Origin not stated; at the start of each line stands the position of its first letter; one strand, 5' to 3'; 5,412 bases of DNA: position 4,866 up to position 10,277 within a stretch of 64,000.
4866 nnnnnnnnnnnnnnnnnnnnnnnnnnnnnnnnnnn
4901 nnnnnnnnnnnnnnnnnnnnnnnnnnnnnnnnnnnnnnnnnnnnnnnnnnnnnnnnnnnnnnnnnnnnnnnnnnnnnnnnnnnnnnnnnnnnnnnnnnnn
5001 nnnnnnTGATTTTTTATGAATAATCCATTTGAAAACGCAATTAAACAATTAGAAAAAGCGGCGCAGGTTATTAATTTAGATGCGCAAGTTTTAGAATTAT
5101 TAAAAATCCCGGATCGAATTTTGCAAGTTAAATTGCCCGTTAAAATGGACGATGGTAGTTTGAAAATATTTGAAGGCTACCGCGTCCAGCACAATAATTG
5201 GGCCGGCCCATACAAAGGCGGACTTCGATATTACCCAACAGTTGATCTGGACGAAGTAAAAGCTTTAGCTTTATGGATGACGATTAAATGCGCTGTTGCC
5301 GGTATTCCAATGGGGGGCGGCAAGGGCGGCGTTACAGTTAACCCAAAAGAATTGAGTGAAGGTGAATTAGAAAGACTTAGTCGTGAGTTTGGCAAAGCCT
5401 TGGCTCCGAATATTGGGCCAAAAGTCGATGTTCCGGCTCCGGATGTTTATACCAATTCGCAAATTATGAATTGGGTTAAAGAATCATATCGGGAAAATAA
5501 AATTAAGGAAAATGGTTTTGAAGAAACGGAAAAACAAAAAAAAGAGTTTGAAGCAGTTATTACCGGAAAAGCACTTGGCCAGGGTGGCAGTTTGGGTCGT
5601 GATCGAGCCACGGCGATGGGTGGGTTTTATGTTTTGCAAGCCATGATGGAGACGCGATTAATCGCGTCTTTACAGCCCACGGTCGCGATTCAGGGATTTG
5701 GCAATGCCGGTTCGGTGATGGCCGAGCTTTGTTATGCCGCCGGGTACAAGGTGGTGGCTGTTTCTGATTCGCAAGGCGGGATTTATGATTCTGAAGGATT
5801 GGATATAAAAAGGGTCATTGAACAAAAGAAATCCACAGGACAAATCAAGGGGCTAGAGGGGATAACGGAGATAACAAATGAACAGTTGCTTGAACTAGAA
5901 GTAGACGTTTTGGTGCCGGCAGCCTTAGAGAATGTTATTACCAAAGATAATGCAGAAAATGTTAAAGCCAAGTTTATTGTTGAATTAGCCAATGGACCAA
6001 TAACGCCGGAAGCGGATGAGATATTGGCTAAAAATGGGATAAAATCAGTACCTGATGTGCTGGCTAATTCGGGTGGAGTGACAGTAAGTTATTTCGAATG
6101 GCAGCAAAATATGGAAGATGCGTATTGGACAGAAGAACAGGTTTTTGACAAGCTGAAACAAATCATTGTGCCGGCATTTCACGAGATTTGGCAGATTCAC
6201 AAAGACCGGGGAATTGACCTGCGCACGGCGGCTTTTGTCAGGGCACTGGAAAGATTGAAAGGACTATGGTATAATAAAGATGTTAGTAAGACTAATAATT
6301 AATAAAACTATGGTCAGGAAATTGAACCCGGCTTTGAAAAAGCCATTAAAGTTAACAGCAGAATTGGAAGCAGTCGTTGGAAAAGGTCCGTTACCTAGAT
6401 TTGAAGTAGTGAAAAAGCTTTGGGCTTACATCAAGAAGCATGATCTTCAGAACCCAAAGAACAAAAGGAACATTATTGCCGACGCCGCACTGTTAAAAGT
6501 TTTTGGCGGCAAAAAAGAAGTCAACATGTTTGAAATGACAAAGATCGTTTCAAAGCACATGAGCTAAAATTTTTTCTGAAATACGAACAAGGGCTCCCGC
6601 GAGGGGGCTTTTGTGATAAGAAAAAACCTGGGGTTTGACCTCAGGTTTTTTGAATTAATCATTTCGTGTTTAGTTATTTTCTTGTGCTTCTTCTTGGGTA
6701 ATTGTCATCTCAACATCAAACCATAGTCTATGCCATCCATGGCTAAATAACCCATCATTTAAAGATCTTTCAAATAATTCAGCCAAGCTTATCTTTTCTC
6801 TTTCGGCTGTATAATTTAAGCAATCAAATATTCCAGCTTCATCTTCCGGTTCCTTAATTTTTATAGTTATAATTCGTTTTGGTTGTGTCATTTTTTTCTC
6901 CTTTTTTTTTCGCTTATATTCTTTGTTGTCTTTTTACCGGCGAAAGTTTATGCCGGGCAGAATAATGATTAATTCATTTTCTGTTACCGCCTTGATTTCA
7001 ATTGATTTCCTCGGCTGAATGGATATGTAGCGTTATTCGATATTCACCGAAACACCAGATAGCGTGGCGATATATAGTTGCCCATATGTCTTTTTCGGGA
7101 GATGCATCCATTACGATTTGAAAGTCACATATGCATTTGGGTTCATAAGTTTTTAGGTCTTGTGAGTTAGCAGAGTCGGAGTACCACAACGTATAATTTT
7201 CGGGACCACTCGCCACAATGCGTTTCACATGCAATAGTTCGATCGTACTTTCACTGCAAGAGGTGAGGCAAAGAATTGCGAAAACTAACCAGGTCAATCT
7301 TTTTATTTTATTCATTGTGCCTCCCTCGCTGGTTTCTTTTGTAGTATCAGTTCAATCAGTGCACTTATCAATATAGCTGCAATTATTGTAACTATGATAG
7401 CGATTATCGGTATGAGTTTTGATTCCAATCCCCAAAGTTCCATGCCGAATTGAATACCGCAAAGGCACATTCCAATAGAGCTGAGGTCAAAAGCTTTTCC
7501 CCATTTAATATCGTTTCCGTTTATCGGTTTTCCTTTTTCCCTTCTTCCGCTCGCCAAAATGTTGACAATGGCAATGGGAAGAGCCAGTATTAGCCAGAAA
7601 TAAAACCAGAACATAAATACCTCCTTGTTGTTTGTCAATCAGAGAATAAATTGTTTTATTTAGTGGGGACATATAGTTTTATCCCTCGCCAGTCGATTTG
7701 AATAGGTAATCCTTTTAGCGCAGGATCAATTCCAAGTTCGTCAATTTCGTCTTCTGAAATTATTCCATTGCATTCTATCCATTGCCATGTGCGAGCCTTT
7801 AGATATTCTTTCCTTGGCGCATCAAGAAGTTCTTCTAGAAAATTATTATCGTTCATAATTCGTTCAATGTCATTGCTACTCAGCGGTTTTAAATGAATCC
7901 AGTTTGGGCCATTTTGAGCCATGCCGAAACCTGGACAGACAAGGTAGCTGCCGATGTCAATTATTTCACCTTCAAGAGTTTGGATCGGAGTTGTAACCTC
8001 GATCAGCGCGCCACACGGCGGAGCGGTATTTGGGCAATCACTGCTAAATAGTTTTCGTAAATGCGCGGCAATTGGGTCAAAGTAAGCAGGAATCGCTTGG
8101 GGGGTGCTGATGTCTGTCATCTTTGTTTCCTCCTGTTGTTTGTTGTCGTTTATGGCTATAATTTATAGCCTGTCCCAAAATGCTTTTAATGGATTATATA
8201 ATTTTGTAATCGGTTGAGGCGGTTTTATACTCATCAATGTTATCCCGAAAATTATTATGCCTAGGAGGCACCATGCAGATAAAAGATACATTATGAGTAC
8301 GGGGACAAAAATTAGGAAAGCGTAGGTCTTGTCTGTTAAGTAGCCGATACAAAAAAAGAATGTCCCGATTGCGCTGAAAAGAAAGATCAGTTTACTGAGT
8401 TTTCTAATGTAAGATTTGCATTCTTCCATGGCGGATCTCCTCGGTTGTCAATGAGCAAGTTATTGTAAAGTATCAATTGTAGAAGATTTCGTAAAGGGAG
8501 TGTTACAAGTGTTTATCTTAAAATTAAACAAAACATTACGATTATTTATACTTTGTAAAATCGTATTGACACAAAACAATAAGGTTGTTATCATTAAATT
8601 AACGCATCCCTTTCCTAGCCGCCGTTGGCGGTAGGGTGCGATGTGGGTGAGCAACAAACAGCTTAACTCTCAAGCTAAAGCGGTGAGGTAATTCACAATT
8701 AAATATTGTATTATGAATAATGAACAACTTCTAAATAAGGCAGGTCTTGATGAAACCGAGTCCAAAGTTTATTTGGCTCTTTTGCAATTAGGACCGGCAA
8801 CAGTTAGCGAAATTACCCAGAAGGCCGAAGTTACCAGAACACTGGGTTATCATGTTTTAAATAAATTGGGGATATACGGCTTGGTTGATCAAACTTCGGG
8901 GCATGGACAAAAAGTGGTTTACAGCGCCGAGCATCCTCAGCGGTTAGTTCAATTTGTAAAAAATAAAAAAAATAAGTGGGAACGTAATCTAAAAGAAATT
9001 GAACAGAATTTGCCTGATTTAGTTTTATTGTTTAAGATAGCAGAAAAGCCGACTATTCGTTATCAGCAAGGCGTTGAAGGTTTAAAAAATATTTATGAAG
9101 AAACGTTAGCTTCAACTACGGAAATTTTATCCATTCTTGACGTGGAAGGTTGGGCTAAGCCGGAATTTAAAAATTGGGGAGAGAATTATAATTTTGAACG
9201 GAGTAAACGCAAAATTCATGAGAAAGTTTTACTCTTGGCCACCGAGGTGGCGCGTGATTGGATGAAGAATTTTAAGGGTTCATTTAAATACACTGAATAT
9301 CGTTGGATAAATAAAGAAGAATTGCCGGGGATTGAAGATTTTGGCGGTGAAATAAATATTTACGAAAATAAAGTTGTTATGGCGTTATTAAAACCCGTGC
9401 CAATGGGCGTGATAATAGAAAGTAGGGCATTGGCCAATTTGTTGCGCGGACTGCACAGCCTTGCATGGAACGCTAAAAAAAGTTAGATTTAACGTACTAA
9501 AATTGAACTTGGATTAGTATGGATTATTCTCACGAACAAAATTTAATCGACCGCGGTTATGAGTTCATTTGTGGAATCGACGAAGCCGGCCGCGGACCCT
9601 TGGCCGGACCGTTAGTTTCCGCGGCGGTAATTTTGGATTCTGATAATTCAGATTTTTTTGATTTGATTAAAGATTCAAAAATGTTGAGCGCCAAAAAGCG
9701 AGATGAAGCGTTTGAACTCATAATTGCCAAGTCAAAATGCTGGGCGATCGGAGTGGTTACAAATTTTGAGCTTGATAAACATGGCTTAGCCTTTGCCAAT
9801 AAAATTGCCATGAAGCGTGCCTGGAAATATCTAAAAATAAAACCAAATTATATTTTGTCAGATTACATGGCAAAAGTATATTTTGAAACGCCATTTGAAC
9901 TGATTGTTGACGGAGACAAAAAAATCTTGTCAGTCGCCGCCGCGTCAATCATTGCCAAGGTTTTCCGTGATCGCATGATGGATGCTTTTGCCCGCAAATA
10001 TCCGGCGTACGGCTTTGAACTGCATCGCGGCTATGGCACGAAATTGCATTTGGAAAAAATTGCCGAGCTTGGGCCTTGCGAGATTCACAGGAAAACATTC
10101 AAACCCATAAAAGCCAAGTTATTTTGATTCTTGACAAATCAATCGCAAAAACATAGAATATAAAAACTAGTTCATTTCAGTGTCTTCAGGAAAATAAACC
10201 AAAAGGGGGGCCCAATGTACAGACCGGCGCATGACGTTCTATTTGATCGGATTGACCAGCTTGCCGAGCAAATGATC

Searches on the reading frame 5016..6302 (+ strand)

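Call 101: search_protein_families(library=pfam, proteins=[window:5016-6302:+], max_evalue=0.0001)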
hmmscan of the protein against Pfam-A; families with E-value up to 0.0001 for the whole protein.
window:5016-6302:+ (428 aa): 2 families
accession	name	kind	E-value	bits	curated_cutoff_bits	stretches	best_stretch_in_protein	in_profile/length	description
PF00208.27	ELFV_dehydrog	-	9.5e-77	258.4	23.4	1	190-414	1-233/241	Glutamate/Leucine/Phenylalanine/Valine dehydrogenase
PF02812.23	ELFV_dehydrog_N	-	8.2e-55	184.4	25.3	1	32-159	1-128/129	Glu/Leu/Phe/Val dehydrogenase, dimerisation domain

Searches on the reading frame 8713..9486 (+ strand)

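Call 101: search_protein_families(library=pfam, proteins=[window:8713-9486:+], max_evalue=0.0001)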
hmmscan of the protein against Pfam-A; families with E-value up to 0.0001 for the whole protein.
window:8713-9486:+ (257 aa): 1 family
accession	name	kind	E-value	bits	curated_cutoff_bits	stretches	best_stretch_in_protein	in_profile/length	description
PF01978.25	TrmB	-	2e-14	53.6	25.6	1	7-75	1-67/68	Sugar-specific transcriptional regulator TrmB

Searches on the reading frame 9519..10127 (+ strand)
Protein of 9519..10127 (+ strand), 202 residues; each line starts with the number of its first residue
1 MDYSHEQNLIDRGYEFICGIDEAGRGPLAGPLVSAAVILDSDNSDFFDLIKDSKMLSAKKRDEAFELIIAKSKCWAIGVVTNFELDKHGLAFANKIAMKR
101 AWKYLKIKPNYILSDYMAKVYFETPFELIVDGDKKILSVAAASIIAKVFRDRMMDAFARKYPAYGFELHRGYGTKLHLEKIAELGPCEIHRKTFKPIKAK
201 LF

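Call 101: search_protein_families(library=pfam, proteins=[window:9519-10127:+], max_evalue=0.0001)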
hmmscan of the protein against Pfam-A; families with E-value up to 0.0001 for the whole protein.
window:9519-10127:+ (202 aa): 1 family
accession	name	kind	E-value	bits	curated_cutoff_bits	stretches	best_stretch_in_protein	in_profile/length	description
PF01351.25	RNase_HII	-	3.7e-36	125.3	25.8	1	18-196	1-198/199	Ribonuclease HII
